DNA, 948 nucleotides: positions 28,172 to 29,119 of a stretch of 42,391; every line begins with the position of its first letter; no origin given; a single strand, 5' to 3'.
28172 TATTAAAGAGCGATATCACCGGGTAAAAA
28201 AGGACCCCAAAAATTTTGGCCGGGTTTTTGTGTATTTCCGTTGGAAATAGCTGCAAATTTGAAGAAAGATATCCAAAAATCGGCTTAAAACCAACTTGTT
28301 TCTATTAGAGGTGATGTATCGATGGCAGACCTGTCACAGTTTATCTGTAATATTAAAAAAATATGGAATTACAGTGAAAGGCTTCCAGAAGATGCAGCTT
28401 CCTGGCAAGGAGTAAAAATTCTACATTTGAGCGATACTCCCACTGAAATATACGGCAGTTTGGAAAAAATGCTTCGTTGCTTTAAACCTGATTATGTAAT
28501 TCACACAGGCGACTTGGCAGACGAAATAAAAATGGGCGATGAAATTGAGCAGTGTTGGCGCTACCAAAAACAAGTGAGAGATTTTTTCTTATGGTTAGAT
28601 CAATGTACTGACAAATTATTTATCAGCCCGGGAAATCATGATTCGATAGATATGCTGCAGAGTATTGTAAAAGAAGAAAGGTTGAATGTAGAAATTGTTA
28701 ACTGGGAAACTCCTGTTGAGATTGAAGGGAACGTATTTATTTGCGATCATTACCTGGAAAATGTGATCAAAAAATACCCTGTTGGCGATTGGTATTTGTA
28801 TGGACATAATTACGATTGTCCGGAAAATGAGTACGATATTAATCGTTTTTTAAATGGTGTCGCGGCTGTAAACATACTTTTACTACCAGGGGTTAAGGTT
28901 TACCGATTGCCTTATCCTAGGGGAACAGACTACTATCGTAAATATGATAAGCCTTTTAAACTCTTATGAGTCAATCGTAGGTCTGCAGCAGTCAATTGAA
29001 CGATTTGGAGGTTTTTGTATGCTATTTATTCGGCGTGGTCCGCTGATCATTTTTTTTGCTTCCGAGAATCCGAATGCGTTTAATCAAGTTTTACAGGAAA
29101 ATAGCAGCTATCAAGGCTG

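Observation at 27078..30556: Candidate undescribed system: PARG - Smr - metallophosphoesterase - orphan protein - YbaK deacylase cassette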

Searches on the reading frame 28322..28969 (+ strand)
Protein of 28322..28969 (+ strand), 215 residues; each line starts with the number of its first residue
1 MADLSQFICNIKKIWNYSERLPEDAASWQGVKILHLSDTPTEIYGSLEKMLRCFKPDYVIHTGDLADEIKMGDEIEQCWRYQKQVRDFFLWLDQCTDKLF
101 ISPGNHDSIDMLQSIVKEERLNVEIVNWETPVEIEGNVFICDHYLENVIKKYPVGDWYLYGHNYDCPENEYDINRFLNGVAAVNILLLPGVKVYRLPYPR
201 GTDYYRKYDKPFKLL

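Call 3: search_protein_families(library=pfam, proteins=[window:28322-28969:+], max_evalue=0.01)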
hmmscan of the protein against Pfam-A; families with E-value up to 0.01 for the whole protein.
window:28322-28969:+ (215 aa): 1 family
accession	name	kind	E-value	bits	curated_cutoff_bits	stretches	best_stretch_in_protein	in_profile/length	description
PF00149.33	Metallophos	-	3.1e-10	41.2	21.5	1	32-164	2-130/191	Calcineurin-like phosphoesterase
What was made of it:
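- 28322..28969 (+): Small metallophosphoesterase of the MJ0936/Rv0805-like phosphodiesterase type with an altered metal site. It is the conserved upstream partner of the next gene. PF00149 E 3e-10 (call 3).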

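Call 4: search_protein_families(library=ncbifam, proteins=[window:28322-28969:+], max_evalue=0.01)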
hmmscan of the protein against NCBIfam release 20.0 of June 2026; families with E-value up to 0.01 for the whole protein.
window:28322-28969:+ (215 aa): 2 families
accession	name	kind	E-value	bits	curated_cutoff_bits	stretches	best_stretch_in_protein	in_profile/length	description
NF033458.1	lipid_A_LpxG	equivalog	0.007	15.7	350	0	18-112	32-123/321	UDP-2,3-diacylglucosamine diphosphatase LpxG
TIGR00040.1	yfcE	subfamily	0.0082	16.2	56.25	0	32-127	2-80/158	YfcE family phosphodiesterase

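Call 16: search_protein_families(library=padloc, proteins=[window:28322-28969:+], max_evalue=1)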
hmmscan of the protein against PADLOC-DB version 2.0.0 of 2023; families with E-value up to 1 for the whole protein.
window:28322-28969:+ (215 aa): 3 families
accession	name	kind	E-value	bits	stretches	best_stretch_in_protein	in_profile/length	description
PDLC04908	PDC-S10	-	2.2e-05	21.9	1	29-123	8-89/223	-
PDLC00736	Effector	-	0.0021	15.1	1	52-136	36-117/561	Endonuclease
PDLC05051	PDC-S60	-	0.0066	12.6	1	54-122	37-103/1027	-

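Call 31: search_solved_structures(query=window:28322-28969:+, max_evalue=1)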
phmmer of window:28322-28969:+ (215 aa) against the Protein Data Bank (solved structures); distinct sequences matched with E-value up to 1: 4.
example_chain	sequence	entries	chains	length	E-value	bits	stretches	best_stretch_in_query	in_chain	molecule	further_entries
3av0_A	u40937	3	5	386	0.0019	21.1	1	30-151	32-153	DNA double-strand break repair protein mre11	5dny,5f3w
4tug_C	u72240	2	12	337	0.0022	21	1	30-151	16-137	DNA double-strand break repair protein Mre11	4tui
3auz_A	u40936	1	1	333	0.0041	20.1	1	30-151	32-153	DNA double-strand break repair protein mre11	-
5hy5_A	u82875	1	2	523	0.84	12.5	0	130-159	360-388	Tryptophan 6-halogenase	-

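Call 54: search_solved_structures(query=window:28322-28969:+, max_evalue=0.01, show_alignments=2)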
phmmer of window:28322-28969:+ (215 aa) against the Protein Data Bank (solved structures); distinct sequences matched with E-value up to 0.01: 3.
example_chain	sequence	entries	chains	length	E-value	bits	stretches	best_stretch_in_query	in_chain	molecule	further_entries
3av0_A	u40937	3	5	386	0.0019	21.1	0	30-151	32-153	DNA double-strand break repair protein mre11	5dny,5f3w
4tug_C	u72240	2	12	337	0.0022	21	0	30-151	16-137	DNA double-strand break repair protein Mre11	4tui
3auz_A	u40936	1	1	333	0.0041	20.1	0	30-151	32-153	DNA double-strand break repair protein mre11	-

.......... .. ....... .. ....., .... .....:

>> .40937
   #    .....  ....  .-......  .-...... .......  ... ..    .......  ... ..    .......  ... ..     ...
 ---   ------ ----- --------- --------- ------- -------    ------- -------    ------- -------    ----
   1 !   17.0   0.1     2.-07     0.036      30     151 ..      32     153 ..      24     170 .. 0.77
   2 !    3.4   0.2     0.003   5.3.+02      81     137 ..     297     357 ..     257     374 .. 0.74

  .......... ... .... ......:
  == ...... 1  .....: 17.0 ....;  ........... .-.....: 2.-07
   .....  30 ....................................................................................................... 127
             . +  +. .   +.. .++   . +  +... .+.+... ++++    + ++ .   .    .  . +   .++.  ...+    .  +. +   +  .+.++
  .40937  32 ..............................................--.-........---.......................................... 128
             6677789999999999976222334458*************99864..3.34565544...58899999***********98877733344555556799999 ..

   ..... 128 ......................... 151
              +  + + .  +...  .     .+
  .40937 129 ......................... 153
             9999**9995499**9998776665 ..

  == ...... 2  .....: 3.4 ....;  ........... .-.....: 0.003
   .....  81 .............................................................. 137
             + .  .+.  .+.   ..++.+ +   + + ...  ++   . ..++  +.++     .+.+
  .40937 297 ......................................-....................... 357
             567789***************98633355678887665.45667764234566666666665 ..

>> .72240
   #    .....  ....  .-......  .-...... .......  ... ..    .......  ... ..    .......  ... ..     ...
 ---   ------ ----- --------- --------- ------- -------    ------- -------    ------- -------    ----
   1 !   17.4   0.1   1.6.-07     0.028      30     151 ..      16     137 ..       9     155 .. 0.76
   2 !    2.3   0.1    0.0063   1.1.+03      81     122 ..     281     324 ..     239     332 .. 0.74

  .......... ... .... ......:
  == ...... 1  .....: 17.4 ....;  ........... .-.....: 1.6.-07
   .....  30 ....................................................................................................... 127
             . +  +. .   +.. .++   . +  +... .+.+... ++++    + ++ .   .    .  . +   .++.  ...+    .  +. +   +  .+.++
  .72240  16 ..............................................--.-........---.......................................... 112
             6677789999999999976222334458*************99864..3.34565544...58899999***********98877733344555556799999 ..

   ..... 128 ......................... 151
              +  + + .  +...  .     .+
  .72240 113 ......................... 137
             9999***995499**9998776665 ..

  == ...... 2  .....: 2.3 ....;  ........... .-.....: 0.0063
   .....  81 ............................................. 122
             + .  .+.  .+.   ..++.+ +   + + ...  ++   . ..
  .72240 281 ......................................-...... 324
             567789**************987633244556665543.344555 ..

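Call 57: find_homologous_proteins(query=window:28322-28969:+, max_evalue=0.00001)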
Query window:28322-28969:+ (215 aa): 17 proteins with E <= 0.00001 among 75 candidates.
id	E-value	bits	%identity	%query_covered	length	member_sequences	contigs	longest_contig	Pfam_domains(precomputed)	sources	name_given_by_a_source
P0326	2.4e-148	510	100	100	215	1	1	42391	PF00149.34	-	-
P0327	6.7e-46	175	38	99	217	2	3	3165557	PF12850.13,PF00149.34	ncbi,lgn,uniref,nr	ncbi:metallophosphoesterase [Natranaerobius thermophilus]|uniref:Metallophosphoesterase n=1 Tax=Natr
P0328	3.5e-33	133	38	96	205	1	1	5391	PF00149.34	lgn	-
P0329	7.5e-25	106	37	94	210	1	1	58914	PF12850.13,PF00149.34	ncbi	ncbi:MAG: metallophosphoesterase family protein [Bacillota bacterium]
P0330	3.4e-23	101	34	95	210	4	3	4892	PF12850.13,PF00149.34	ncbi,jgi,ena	-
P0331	4.1e-22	97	32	90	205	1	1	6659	PF00149.34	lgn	-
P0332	1.7e-21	95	32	94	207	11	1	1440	PF00149.34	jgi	jgi:hypothetical protein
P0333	1.9e-21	95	35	81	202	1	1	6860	PF00149.34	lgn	-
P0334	1.0e-20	92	33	87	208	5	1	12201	PF00149.34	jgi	-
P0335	1.2e-19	89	28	98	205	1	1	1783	PF00149.34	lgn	-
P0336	4.0e-19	87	34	82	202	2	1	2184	PF12850.13,PF00149.34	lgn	-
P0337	4.8e-18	84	30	85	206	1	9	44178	PF00149.34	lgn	-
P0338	1.1e-17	83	31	80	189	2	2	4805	PF00149.34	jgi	jgi:hypothetical protein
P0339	1.4e-17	82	34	94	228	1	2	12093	PF00149.34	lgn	-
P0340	4.3e-17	81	35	81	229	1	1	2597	PF00149.34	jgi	jgi:hypothetical protein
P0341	1.4e-16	79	36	81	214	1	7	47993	PF00149.34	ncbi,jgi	jgi:hypothetical protein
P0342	2.4e-16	78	31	87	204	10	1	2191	PF00149.34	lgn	-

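Call 70: predict_structure(alignment_id=A3)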
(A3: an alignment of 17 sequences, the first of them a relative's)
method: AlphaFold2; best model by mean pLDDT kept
length: 215 residues; sequences in the alignment: 17
mean_pLDDT: 87.7   pTM: 0.85
mean pLDDT of the five models: 87.7, 86.8, 86.3, 85.8, 85.7
residues with pLDDT >= 90: 142; 70-90: 51; 50-70: 15; < 50: 7
segments of 3 or more residues with pLDDT < 50: 209-215
pLDDT, mean of each block of 10 residues (from residue 1): 71 68 92 96 91 95 94 85 95 96 95 97 94 95 92 85 85 90 94 90 66 39
secondary structure, 60 per line:
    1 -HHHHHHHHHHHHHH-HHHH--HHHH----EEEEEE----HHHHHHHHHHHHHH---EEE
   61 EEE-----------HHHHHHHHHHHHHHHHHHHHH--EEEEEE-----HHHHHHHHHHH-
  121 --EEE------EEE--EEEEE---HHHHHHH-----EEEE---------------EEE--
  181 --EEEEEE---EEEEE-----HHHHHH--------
elements in order: H2-15 H17-20 H23-26 E31-36 H41-54 E58-63 H75-95 E98-103 H109-119 E123-125 E132-134 E137-141 H145-151 E157-160 E176-178 E183-188 E192-196 H202-207
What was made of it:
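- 28322..28969 (+): AF2 model pLDDT 87.7 (call 70).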

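Call 73: fold_search(model_id=the predicted structure, library=pdb)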
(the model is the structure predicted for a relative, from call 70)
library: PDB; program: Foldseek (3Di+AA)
matches with E <= 10: 1048; with E <= 0.001: 30
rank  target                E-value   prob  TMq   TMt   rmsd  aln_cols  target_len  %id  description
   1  1s3l_A                1.3e-06  1.00  0.56  0.71   3.8       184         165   17  Structural and Functional Characterization of a Novel Archaeal Phosphodiesterase (released 2004-08-10)
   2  9cd1                  5.5e-06  1.00  0.48  0.44  10.4       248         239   12  Crystal structure of the Klebsiella pneumoniae LpxH / JH-LPH-107 complex (released 2025-02-12)
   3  2yvt                  5.9e-06  1.00  0.50  0.43   7.7       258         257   11  Crystal structure of aq_1956 (released 2007-10-16)
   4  9ccx                  1.5e-05  1.00  0.51  0.46   5.7       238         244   13  Crystal Structure of the Klebsiella pneumoniae LpxH/JH-LPH-86 complex (released 2025-02-12)
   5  6pib                  1.7e-05  1.00  0.52  0.47   5.3       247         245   12  Structure of the Klebsiella pneumoniae LpxH-AZ1 complex (released 2020-02-12)
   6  3av0_A                2.1e-05  1.00  0.38  0.24   5.3       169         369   18  Crystal structure of Mre11-Rad50 bound to ATP S (released 2011-05-25)
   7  6s85_A                2.4e-05  1.00  0.54  0.33   5.2       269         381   14  Cutting state of the E. coli Mre11-Rad50 (SbcCD) head complex bound to ADP and dsDNA. (released 2019-09-04)
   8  6pj3                  2.7e-05  1.00  0.50  0.45   5.7       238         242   12  Crystal structure of the Klebsiella pneumoniae LpxH/JH-LPH-33 complex (released 2020-02-12)
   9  5vbn_A                3.5e-05  1.00  0.55  0.30   8.1       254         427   12  Crystal Structure of human DNA polymerase epsilon B-subunit in complex with C-terminal domain of catalytic subunit (released 2017-08-02)
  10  5dny_A                4.2e-05  1.00  0.41  0.27   4.6       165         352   18  Structure of the ATPrS-Mre11/Rad50-DNA complex (released 2016-02-24)
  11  7pfo_A                4.5e-05  1.00  0.57  0.26   8.0       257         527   12  Core human replisome (released 2021-11-10)
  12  4nzv_B                7.0e-05  1.00  0.47  0.33   7.9       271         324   13  DNA Double-Strand Break Repair Pathway Choice Is Directed by Distinct MRE11 Nuclease Activities (released 2014-01-08)
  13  4tug_C                8.0e-05  1.00  0.41  0.31   7.5       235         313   16  Crystal structure of MjMre11-DNA2 complex (released 2014-10-15)
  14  8tlq_F                1.1e-04  1.00  0.55  0.28   8.2       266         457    9  Cryo-EM structure of the Rev1-Polzeta-DNA-dCTP complex (released 2024-05-15)
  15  4tug_B                1.3e-04  1.00  0.36  0.27   5.5       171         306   18  Crystal structure of MjMre11-DNA2 complex (released 2014-10-15)
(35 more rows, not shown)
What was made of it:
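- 28322..28969 (+): Foldseek top hit MJ0936 (1s3l) E 1.3e-6, then LpxH, Mre11/SbcD and inactive polymerase B subunits (call 73).
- On Calcineurin-like metallophosphoesterase (PF00149): Foldseek hits MJ0936, LpxH and Mre11 at E 1e-6 to 1e-4 (calls 70, 73).
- Closest known: MJ0936 / YfcE / Rv0805. Same: The MPE partner has the same fold and size: Foldseek MJ0936 E 1.3e-6, TM 0.71 on the target (call 73).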

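Call 95: search_solved_structures(query=A3, max_evalue=0.01, show_alignments=2)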
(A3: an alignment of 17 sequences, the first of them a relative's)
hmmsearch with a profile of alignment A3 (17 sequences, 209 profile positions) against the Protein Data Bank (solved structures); distinct sequences matched with E-value up to 0.01: 5.
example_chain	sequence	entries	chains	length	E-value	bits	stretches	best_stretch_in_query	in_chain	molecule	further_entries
3ib7_A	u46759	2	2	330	8.2e-05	25.2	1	32-117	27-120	Icc protein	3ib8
2hy1_A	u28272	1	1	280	8.6e-05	25.1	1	33-117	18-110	Rv0805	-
2ahd_A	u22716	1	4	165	0.00051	22.6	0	93-170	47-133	Phosphodiesterase MJ0936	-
2hyp_A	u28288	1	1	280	0.0014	21.2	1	33-117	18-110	Hypothetical protein RV0805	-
2hyo_A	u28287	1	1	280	0.0025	20.3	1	33-117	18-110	Rv0805N97A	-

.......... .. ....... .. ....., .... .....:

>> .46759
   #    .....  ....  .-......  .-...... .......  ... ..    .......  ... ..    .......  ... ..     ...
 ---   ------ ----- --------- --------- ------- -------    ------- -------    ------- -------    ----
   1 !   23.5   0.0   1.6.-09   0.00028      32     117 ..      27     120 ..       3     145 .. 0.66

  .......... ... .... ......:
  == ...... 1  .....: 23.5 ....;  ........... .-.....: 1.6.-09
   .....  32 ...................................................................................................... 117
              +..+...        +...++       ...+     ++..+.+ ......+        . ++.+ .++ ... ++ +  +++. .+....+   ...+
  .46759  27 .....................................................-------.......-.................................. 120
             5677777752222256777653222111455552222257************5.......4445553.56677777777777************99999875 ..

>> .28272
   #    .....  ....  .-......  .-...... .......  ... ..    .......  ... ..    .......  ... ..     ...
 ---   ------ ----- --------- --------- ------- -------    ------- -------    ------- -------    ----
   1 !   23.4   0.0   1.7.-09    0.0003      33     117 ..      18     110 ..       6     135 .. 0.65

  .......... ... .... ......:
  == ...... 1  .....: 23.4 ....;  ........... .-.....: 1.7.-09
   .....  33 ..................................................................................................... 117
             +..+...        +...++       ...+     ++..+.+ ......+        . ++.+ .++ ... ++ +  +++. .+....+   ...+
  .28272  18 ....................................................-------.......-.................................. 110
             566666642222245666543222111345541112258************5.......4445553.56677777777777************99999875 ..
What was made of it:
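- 28322..28969 (+): Family profile against PDB: Rv0805/Icc 8e-5 (call 95).
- Closest known: MJ0936 / YfcE / Rv0805. Same: The family profile hits Rv0805/Icc at 8e-5 (call 95).
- The closest sequence relatives of the MPE among solved structures are the cyclic-nucleotide phosphodiesterase Rv0805/Icc and the phosphodiesterase MJ0936 (calls 73, 95).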
